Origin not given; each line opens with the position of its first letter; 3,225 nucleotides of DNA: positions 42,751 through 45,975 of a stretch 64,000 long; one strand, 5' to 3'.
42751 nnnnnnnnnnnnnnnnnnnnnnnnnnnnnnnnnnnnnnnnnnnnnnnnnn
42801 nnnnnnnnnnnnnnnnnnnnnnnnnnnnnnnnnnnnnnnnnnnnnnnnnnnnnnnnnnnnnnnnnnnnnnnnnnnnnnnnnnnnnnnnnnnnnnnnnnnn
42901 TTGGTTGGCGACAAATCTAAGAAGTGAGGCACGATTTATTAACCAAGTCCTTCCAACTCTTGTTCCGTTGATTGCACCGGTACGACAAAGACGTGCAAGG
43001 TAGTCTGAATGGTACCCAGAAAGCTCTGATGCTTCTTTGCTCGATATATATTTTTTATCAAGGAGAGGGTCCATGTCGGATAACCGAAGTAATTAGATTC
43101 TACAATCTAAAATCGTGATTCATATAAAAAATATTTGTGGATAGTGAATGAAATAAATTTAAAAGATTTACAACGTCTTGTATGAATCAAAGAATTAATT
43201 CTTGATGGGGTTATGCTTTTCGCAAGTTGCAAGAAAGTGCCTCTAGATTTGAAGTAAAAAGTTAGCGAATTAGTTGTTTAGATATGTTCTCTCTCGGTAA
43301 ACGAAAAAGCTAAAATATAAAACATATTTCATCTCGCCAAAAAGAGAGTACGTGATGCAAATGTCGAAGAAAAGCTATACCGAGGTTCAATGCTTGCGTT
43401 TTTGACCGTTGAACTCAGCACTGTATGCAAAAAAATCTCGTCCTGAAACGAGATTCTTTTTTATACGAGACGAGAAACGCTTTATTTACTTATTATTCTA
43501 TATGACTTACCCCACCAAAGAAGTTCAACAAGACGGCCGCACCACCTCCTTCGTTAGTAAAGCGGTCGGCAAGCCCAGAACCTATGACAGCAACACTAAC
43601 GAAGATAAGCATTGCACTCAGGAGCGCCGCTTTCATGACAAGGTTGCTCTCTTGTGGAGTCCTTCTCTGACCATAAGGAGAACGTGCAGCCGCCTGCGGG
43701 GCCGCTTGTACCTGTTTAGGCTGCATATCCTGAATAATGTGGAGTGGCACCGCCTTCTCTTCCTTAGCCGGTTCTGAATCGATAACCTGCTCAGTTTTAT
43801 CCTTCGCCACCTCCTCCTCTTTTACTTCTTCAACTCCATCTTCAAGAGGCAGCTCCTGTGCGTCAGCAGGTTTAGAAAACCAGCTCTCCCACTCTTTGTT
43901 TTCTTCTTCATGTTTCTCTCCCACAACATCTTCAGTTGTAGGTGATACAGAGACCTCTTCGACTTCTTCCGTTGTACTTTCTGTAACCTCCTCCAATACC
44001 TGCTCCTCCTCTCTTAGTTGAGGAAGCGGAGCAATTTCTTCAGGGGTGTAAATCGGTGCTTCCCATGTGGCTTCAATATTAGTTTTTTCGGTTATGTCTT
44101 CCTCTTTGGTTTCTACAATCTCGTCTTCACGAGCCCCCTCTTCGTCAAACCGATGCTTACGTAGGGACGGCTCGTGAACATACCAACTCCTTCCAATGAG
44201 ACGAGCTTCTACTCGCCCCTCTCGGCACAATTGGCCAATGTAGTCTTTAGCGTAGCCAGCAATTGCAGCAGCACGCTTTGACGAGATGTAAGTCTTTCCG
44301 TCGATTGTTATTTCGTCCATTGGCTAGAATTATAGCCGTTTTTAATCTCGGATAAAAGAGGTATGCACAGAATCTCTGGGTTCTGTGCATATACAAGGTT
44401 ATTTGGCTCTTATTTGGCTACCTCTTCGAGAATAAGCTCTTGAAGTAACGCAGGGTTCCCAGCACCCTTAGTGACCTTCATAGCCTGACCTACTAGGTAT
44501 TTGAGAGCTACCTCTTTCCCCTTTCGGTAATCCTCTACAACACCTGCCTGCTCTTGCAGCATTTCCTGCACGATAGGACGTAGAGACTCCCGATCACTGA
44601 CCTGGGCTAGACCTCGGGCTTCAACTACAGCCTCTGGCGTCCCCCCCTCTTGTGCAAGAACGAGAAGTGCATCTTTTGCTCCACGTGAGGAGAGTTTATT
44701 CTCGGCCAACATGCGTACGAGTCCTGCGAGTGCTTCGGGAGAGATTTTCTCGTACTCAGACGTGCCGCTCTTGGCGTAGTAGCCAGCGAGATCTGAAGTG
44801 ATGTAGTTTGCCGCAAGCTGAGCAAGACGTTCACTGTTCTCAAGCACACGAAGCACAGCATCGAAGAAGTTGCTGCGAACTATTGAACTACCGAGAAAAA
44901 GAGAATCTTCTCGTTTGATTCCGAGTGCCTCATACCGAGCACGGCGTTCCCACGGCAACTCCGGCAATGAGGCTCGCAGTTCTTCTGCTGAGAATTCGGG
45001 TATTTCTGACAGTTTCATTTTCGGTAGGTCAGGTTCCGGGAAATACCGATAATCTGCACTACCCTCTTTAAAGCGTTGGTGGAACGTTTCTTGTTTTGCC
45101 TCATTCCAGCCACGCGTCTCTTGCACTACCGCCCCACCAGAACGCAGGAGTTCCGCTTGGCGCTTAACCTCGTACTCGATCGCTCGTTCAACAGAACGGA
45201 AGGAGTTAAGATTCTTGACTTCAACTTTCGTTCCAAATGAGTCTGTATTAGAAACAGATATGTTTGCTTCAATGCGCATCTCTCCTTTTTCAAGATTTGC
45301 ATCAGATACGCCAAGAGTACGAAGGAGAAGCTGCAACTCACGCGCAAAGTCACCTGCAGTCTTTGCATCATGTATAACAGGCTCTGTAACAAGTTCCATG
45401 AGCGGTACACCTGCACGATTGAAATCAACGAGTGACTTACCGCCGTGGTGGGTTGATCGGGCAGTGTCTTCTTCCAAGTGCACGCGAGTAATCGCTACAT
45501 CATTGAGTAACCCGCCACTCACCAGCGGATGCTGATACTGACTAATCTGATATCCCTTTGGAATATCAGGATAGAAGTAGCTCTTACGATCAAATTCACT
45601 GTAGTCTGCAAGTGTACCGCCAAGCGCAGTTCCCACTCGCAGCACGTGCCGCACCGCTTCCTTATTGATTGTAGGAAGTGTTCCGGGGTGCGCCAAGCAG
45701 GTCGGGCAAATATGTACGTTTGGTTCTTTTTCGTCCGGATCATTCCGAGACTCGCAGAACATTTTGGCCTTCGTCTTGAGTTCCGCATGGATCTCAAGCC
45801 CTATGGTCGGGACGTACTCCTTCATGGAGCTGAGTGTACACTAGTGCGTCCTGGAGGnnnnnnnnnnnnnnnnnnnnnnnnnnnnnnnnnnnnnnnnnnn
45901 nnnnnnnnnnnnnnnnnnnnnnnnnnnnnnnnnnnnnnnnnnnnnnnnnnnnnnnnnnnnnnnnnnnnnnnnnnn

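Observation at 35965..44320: Giant 2369 aa protein with an excisionase-type HTH-like N-terminal module, one TM helix and a huge repetitive ectodomain, next to a small paralog sharing the same N-terminal module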

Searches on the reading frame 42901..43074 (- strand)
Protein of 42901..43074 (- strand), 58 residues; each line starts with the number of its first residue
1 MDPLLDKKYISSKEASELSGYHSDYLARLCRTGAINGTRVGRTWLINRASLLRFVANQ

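Call 24: search_protein_representatives(alignment_id=A2)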
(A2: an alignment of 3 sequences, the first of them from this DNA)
Query: 3 sequences, 58 profile positions. Proteins with E-value up to 0.001 (for the whole library): 8701; up to 1e-10: 3984; up to 1e-30: 328. The best 150 are listed.
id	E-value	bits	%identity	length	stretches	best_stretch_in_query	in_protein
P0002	2.3e-42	158.3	-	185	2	4-56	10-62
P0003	4.7e-41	154.1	-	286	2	4-57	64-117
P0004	1.4e-40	152.6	-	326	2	4-56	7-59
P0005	5.1e-40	150.8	-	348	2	4-56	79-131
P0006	1.0e-39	149.8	-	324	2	4-57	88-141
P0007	3.1e-39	148.3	-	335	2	1-58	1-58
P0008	3.4e-39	148.1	-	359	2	5-57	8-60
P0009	4.5e-39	147.7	-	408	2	5-55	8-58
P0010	5.3e-39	147.5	-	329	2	5-57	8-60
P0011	6.1e-39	147.3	-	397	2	4-54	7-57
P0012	9.3e-39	146.7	-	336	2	4-57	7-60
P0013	9.6e-39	146.7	-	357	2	4-57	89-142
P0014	1.0e-38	146.6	-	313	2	4-57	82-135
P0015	2.5e-38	145.3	-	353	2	3-56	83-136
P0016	4.2e-38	144.6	-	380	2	4-57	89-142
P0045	2.7e-36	138.8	-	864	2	1-56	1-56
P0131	2.1e-34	132.8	-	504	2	1-55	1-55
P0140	2.9e-34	132.3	-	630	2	5-56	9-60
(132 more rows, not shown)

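Call 29: search_protein_families(library=pfam, proteins=[P0004, P0007, P0008, P0012, P0045, P0131, P0140], max_evalue=0.01)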
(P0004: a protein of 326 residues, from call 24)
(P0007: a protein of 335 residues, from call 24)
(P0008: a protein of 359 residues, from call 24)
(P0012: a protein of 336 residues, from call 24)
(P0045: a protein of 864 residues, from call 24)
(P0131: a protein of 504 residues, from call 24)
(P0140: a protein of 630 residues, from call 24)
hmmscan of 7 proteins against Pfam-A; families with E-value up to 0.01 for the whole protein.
P0004 (326 aa): 1 family
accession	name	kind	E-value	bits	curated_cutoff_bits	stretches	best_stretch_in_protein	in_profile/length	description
PF12728.13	HTH_17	-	2.6e-08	34.4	27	1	118-155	13-50/51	Helix-turn-helix domain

P0007 (335 aa): 4 families
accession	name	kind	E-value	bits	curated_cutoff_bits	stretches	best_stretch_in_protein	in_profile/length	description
PF12728.13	HTH_17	-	7.1e-14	52.2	27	2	10-58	2-50/51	Helix-turn-helix domain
PF13338.12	AbiEi_4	-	7.7e-07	29.6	25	1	5-35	9-38/49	Transcriptional regulator, AbiEi antitoxin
PF22798.2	DUF5817_CT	-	0.0015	18.8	29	0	89-129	3-45/54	DUF5817, C-terminal domain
PF24034.1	DUF7343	-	0.0068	16.7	27.6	0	23-47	36-60/62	Domain of unknown function (DUF7343)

P0008 (359 aa): 1 family
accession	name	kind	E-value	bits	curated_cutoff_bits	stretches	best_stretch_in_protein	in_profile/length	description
PF12728.13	HTH_17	-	7.5e-05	23.4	27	0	99-145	3-49/51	Helix-turn-helix domain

P0012 (336 aa): 3 families
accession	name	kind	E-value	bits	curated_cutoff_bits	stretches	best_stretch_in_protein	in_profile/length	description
PF12728.13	HTH_17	-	0.0008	20.1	27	0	18-53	7-42/51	Helix-turn-helix domain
PF20038.5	HTH_59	-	0.0015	18.9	27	0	26-54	21-57/66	Helix-turn-helix domain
PF25161.1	Menorin_C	-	0.0022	18.4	27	0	4-82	93-172/195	Menorin C-terminal domain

P0045 (864 aa): 2 families
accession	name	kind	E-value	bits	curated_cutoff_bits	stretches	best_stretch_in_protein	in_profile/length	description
PF12728.13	HTH_17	-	9.6e-16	58.2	27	2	10-58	2-50/51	Helix-turn-helix domain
PF20038.5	HTH_59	-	0.00014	22.2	27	0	6-54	4-60/66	Helix-turn-helix domain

P0131 (504 aa): 3 families
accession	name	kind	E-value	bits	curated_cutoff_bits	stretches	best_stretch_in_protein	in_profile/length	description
PF12728.13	HTH_17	-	4.4e-12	46.5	27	2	10-57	2-49/51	Helix-turn-helix domain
PF13338.12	AbiEi_4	-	4.9e-10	39.8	25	1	6-36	10-39/49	Transcriptional regulator, AbiEi antitoxin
PF24034.1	DUF7343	-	0.005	17.1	27.6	0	25-46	38-59/62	Domain of unknown function (DUF7343)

P0140 (630 aa): 1 family
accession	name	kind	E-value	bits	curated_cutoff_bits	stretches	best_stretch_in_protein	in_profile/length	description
PF12728.13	HTH_17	-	1.4e-10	41.7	27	2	18-62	6-50/51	Helix-turn-helix domain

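Call 30: find_related_loci(query=A2, collection=genome_contigs, flank=6000)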
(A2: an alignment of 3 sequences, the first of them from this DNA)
Query A2 (58 aa) in genome_contigs; peptide patterns used: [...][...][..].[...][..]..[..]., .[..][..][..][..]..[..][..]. (x = any residue, [..] = any of these).
122 stretches matched a pattern; 46 encode a relative of the query (tblastn E <= 1e-3); 46 distinct loci.
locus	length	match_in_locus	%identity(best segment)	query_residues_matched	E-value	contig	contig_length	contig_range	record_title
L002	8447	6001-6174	79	1-58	1e-28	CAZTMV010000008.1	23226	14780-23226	MAG TPA_asm: uncultured Candidatus Saccharibacteria bacterium isolate SRP329715_co2_40 genome assembly, contig: NODE_437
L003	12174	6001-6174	69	1-58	8e-26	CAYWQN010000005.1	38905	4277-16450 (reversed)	MAG TPA_asm: uncultured Candidatus Saccharibacteria bacterium isolate SRP278252_co2_32 genome assembly, contig: NODE_195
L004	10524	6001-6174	69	1-58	1e-25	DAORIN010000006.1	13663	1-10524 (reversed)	MAG TPA_asm: Candidatus Paceibacterota bacterium isolate AMR_MDS_5576 NODE_761_length_13663_cov_5.530497, whole genome s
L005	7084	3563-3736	69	1-58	1e-25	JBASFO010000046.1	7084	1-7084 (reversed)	MAG: Minisyncoccia bacterium isolate MFD03500_ilm_asm_bin15 k127_45560, whole genome shotgun sequence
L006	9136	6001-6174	69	1-58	2e-25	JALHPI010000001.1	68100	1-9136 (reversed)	MAG: Candidatus Paceibacterota bacterium isolate bin.228 c_000000002269, whole genome shotgun sequence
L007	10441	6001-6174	64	1-58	4e-23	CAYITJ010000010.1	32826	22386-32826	MAG TPA_asm: uncultured Candidatus Saccharibacteria bacterium isolate ERP119705_co7_478 genome assembly, contig: NODE_10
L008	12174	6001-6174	60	1-58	5e-23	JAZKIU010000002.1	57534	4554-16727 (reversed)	MAG: Patescibacteria group bacterium isolate ADI_DC_SW_02_SPN_11032020-bin061_1 DCSW02SPN_B061_1_000000000002, whole gen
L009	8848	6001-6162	70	5-58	5e-23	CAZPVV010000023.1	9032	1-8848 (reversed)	MAG TPA_asm: uncultured Candidatus Saccharibacteria bacterium isolate SRP192515_co2_7 genome assembly, contig: NODE_6659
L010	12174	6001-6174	59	1-58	1e-22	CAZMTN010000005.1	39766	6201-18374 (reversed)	MAG TPA_asm: uncultured Candidatus Saccharibacteria bacterium isolate SRP329715_co2_118 genome assembly, contig: NODE_20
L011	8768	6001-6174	59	1-58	2e-22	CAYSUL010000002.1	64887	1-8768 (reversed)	MAG TPA_asm: uncultured Candidatus Saccharibacteria bacterium isolate SRP302447_co1_302 genome assembly, contig: NODE_13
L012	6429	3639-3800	70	5-58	1e-21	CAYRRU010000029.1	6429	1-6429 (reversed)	MAG TPA_asm: uncultured Candidatus Saccharibacteria bacterium isolate SRP278252_co2_14 genome assembly, contig: NODE_258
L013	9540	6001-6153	69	8-58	2e-20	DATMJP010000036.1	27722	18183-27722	MAG TPA_asm: Candidatus Paceibacterota bacterium isolate SMAG_U13573 k141_301514, whole genome shotgun sequence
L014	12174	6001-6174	59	1-58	8e-20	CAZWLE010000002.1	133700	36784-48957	MAG TPA_asm: uncultured Candidatus Saccharibacteria bacterium isolate SRP292972_co3_120 genome assembly, contig: NODE_16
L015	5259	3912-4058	63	10-58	1e-19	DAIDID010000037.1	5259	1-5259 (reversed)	MAG TPA_asm: Candidatus Parcubacteria bacterium isolate clean360 NODE_37_length_5259_cov_2.376303, whole genome shotgun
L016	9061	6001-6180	52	1-58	8e-17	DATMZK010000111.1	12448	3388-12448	MAG TPA_asm: Candidatus Paceibacterota bacterium isolate SMAG_U13172 k141_891239, whole genome shotgun sequence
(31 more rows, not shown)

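Call 36: find_homologous_proteins(query=A2, max_evalue=0.00001)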
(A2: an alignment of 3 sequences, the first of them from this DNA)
Query A2 (3 sequences) (58 aa, profile of the alignment): 12 proteins with E <= 0.00001 among 14 candidates.
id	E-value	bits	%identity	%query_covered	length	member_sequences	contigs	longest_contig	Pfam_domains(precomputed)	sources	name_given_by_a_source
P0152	1.8e-22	96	44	83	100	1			-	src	-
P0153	1.1e-21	94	52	83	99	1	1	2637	-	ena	-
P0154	6.4e-21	91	47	88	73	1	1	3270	PF12728.14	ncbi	ncbi:MAG: hypothetical protein ACYCZZ_03760, partial [Minisyncoccota bacterium]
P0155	8.3e-21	91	44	83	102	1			-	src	-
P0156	1.1e-20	91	47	88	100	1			PF12728.14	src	-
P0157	8.0e-20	88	55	76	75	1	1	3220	PF12728.14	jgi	-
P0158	2.0e-19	86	43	88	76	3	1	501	PF12728.14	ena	-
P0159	3.0e-19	86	40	88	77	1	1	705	PF12728.14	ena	-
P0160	7.9e-19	85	46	79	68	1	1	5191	-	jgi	jgi:hypothetical protein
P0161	1.3e-18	84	48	79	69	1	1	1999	-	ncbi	-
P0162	4.4e-16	76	60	91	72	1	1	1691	PF12728.14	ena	-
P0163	5.1e-11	60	45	62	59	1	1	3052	-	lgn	-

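Call 74: find_related_loci(query=A2, collection=viral_contigs, flank=4000)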
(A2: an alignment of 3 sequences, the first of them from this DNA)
Query A2 (58 aa) in viral_contigs; peptide patterns used: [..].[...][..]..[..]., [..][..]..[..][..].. (x = any residue, [..] = any of these).
152 stretches matched a pattern, but none encodes a relative of the query by tblastn (E <= 1e-3).

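Call 87: list_cluster_members(proteins=[P0004, P0007, P0008, P0012, P0045, P0131, P0140, P0003, P0009, P0011])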
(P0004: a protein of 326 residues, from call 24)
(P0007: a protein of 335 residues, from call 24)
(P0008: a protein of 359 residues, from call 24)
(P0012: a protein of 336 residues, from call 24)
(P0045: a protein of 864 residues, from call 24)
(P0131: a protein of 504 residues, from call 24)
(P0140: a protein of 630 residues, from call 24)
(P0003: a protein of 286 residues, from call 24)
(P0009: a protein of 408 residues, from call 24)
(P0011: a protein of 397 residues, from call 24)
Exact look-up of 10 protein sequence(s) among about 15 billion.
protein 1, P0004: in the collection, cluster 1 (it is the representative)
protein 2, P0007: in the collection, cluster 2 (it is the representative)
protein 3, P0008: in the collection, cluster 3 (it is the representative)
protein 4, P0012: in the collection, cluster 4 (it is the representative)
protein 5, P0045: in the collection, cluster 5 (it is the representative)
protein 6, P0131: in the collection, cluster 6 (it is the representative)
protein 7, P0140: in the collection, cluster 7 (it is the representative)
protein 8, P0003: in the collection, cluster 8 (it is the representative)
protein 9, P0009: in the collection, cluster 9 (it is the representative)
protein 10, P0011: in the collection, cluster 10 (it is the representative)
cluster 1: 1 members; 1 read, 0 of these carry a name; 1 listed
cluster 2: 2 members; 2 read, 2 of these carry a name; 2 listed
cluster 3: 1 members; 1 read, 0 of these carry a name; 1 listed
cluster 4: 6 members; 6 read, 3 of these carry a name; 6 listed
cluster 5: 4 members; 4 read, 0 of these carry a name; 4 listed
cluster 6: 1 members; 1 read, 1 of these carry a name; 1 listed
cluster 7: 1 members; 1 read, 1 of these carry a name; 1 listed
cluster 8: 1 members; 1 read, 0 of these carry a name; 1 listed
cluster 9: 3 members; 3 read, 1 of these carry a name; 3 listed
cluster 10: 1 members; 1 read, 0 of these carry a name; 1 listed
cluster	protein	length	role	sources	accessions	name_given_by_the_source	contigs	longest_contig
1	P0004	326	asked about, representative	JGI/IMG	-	-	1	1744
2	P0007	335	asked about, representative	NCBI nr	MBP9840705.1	helix-turn-helix domain-containing protein [Candidatus Paceibacterota bacterium]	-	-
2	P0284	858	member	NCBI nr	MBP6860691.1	helix-turn-helix domain-containing protein [Candidatus Paceibacterota bacterium]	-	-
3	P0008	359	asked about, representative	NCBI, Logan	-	-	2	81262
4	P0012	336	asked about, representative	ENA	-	-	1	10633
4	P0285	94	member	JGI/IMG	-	hypothetical protein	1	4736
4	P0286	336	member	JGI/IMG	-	uncharacterized protein affecting Mg2+/Co2+ transport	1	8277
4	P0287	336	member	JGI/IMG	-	uncharacterized protein affecting Mg2+/Co2+ transport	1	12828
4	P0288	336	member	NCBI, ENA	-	-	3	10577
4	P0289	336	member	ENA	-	-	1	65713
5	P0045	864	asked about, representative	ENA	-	-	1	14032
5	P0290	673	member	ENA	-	-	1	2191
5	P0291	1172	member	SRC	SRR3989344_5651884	-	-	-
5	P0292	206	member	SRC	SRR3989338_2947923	-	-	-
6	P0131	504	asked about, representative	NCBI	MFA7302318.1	MAG: hypothetical protein WC030_01040, partial [Candidatus Paceibacterota bacterium]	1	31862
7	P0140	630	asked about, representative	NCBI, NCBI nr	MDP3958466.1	MAG: hypothetical protein Q8Q36_03330, partial [bacterium] | hypothetical protein [bacterium]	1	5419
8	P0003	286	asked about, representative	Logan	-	-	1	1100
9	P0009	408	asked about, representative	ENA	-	-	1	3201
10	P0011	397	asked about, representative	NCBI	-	-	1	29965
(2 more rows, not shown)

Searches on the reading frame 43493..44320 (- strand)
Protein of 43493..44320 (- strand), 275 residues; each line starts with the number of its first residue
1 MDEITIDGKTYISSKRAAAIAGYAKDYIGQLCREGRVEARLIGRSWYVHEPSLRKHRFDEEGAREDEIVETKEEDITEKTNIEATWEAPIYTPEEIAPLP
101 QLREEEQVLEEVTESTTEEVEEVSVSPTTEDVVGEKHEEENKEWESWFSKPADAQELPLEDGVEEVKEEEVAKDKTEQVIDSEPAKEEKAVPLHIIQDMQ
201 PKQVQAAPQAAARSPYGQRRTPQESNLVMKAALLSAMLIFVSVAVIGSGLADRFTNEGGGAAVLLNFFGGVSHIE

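Call 6: search_protein_families(library=pfam, proteins=[window:43493-44320:-], max_evalue=0.1)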
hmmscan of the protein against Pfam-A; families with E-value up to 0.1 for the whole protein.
window:43493-44320:- (275 aa): 1 family
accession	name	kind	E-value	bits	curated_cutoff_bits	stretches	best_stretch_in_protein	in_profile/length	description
PF12728.13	HTH_17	-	0.023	15.4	27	1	12-53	2-43/51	Helix-turn-helix domain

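Call 12: find_encoding_contigs(protein=window:43493-44320:-, flank=3000, max_places=4)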
Protein window:43493-44320:- (275 aa): 4 contigs read that carry it; 1 place shown.
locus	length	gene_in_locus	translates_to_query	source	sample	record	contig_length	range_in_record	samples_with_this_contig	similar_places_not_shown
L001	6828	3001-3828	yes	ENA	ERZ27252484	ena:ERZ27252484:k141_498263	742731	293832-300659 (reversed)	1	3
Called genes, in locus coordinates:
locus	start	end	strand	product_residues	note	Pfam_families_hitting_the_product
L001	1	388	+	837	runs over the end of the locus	PF07517:SecA_DEAD, PF01043:SecA_PP_bind, PF21090:P-loop_SecA, PF07516:SecA_SW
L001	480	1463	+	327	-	PF01018:GTP1_OBG, PF01926:MMR_HSR1, PF02421:FeoB_N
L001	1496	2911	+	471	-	PF02934:GatB_N, PF02637:GatB_Yqey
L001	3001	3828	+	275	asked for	-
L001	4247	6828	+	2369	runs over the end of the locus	PF12728:HTH_17 (weak)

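Call 20: search_protein_families(library=ncbifam, proteins=[window:43493-44320:-], max_evalue=0.1)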
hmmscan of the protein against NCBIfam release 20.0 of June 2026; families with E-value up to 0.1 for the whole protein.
window:43493-44320:- (275 aa): 0 families

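Call 39: search_protein_families(library=phrogs, proteins=[window:43493-44320:-], max_evalue=0.01)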
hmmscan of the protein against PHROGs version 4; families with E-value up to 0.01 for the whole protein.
window:43493-44320:- (275 aa): 0 families

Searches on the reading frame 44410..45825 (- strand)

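Call 6: search_protein_families(library=pfam, proteins=[window:44410-45825:-], max_evalue=0.1)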
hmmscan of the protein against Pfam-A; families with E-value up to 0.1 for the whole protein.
window:44410-45825:- (471 aa): 2 families
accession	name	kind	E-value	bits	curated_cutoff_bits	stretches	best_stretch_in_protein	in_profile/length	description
PF02934.20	GatB_N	-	1.8e-104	349.3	23.4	1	7-274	2-273/277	GatB/GatE catalytic domain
PF02637.23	GatB_Yqey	-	1.1e-35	123.1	27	1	326-468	8-147/148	GatB domain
